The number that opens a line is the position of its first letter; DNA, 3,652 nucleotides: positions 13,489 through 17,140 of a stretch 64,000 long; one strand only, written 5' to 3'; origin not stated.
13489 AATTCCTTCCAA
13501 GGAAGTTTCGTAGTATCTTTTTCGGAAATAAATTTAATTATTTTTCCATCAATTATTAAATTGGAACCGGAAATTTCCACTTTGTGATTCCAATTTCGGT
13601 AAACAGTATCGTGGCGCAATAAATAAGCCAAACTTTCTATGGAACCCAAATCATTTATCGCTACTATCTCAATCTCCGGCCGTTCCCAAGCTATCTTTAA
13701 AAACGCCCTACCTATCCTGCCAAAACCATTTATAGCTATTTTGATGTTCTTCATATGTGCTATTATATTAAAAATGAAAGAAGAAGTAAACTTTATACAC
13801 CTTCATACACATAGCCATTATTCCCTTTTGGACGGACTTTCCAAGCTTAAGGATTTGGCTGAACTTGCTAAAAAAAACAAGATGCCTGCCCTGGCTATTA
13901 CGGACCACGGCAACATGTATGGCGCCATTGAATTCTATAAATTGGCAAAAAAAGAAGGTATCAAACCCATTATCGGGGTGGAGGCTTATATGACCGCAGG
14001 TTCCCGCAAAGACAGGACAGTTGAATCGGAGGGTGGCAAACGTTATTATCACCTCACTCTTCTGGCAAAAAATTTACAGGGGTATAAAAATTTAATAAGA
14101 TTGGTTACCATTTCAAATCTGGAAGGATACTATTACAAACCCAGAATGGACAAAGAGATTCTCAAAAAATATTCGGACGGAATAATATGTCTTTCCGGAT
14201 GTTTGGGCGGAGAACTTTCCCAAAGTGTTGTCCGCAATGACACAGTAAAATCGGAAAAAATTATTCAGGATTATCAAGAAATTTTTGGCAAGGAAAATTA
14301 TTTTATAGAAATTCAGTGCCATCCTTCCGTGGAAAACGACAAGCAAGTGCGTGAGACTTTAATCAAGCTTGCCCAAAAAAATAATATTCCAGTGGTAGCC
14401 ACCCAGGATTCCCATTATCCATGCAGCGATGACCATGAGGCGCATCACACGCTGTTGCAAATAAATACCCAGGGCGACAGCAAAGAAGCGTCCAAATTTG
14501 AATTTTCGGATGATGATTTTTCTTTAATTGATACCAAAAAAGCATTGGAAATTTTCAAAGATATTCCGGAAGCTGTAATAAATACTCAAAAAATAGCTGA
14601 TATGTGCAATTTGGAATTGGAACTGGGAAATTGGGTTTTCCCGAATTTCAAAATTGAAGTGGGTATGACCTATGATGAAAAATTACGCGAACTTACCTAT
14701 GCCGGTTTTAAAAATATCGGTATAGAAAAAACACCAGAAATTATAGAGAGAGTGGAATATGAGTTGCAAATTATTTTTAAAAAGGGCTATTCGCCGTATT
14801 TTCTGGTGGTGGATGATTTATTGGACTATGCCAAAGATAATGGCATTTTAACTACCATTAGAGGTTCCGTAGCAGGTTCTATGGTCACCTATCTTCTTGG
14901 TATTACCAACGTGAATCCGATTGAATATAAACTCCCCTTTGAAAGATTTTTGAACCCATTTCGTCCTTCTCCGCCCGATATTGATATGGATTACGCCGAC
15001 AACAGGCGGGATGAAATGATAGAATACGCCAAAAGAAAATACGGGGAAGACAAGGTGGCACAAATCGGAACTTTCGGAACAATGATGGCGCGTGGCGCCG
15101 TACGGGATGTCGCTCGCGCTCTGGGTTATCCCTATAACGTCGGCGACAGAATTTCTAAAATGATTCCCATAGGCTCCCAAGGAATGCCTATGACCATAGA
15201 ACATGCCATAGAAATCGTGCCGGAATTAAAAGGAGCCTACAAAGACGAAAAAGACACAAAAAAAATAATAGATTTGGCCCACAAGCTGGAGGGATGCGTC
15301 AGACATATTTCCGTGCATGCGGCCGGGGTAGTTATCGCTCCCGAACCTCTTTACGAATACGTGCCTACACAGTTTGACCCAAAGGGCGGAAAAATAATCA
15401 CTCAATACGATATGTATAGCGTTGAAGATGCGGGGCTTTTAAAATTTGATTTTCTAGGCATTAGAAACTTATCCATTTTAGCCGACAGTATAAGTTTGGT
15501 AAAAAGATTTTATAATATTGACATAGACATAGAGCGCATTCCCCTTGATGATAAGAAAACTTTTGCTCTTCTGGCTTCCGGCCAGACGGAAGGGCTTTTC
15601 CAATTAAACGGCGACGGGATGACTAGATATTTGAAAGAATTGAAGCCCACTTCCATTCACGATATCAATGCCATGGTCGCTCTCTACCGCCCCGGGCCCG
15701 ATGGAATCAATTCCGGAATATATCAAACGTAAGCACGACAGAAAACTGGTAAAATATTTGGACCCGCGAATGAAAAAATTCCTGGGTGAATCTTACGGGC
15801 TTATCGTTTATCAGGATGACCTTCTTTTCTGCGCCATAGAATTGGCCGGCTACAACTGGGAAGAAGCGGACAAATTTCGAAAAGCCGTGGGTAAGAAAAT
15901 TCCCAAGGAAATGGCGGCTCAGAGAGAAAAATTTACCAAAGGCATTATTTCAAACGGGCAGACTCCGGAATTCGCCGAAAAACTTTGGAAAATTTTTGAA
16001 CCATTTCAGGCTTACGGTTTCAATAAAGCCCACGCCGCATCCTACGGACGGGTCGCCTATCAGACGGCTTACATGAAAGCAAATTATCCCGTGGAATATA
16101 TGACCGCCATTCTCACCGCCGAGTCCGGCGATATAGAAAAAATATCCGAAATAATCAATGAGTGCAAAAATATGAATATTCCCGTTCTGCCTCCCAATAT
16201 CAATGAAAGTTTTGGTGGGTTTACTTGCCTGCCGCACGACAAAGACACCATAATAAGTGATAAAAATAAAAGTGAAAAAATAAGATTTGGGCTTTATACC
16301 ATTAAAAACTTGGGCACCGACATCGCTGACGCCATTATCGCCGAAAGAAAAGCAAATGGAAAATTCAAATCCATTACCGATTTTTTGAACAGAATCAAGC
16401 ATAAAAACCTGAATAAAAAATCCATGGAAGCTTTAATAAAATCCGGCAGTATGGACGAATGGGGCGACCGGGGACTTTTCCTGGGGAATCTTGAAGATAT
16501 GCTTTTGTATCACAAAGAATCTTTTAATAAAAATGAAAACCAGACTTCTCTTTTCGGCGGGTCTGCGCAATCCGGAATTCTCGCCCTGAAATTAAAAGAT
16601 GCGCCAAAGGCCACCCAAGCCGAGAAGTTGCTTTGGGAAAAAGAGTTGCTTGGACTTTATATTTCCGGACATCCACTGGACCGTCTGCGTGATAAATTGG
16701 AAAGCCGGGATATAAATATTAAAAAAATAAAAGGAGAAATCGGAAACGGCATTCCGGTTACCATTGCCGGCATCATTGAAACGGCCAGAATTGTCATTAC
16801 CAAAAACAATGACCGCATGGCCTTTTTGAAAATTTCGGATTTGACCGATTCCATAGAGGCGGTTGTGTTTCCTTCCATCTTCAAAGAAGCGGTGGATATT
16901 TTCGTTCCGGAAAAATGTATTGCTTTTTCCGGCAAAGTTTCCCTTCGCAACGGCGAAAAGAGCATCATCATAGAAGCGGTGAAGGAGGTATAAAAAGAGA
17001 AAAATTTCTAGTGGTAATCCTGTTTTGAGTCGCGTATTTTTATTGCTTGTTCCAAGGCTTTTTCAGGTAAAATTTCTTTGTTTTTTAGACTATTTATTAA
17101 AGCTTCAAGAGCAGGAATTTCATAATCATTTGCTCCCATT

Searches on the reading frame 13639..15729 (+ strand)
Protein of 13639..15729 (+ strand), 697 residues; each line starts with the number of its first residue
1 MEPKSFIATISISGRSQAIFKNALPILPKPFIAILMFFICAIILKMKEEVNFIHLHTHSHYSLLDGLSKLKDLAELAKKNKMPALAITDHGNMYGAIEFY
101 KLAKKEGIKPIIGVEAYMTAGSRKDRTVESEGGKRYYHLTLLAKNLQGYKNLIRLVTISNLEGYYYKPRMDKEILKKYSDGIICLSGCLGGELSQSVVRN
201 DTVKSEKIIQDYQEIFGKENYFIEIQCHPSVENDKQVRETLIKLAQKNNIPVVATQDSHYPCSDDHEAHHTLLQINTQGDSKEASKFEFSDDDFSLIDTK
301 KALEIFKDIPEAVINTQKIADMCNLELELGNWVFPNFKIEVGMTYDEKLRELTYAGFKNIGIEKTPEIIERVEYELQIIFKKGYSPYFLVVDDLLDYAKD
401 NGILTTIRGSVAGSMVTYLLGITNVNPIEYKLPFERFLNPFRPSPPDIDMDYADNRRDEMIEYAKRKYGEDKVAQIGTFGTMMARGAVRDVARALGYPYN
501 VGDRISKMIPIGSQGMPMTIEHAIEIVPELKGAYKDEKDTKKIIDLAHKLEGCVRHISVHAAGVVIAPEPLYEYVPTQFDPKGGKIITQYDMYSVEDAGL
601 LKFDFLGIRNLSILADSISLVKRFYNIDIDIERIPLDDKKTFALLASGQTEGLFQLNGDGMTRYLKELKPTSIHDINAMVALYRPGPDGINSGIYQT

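Call 72: search_protein_families(library=pfam, proteins=[window:13639-15729:+], max_evalue=0.00001)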
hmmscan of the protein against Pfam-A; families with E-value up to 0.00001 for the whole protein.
window:13639-15729:+ (697 aa): 3 families
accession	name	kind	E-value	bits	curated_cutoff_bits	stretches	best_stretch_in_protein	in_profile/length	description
PF07733.18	DNA_pol3_alpha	-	2e-93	313.2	23.9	1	348-607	2-260/260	Bacterial DNA polymerase III alpha NTPase domain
PF02811.25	PHP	-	2.6e-59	200.7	26.4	1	54-228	1-164/164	PHP domain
PF17657.6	DNA_pol3_finger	-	1e-22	80.7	22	1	610-689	1-80/166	Bacterial DNA polymerase III alpha subunit finger domain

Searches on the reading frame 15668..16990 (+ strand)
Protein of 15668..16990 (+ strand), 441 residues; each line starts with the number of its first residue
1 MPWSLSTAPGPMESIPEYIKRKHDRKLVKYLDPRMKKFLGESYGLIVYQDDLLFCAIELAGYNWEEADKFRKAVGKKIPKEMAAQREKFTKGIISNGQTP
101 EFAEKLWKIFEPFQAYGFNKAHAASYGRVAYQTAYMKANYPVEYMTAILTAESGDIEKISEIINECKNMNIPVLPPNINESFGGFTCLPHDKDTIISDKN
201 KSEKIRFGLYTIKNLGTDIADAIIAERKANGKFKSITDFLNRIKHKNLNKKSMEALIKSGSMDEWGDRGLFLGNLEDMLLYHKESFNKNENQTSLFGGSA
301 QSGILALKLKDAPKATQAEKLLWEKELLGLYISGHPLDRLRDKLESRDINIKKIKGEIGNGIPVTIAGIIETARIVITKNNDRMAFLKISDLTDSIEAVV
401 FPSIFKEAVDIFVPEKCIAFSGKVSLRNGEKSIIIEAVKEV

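Call 72: search_protein_families(library=pfam, proteins=[window:15668-16990:+], max_evalue=0.00001)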
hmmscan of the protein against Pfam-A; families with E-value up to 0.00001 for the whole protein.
window:15668-16990:+ (441 aa): 3 families
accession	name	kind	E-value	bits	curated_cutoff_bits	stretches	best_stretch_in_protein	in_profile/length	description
PF14579.12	HHH_6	-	1.7e-25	89.5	25.6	1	171-266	2-84/90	Helix-hairpin-helix motif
PF17657.6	DNA_pol3_finger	-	2.2e-22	79.6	22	1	9-97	76-166/166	Bacterial DNA polymerase III alpha subunit finger domain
PF01336.31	tRNA_anti-codon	-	2.7e-12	46.9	27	1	364-440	1-74/75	OB-fold nucleic acid binding domain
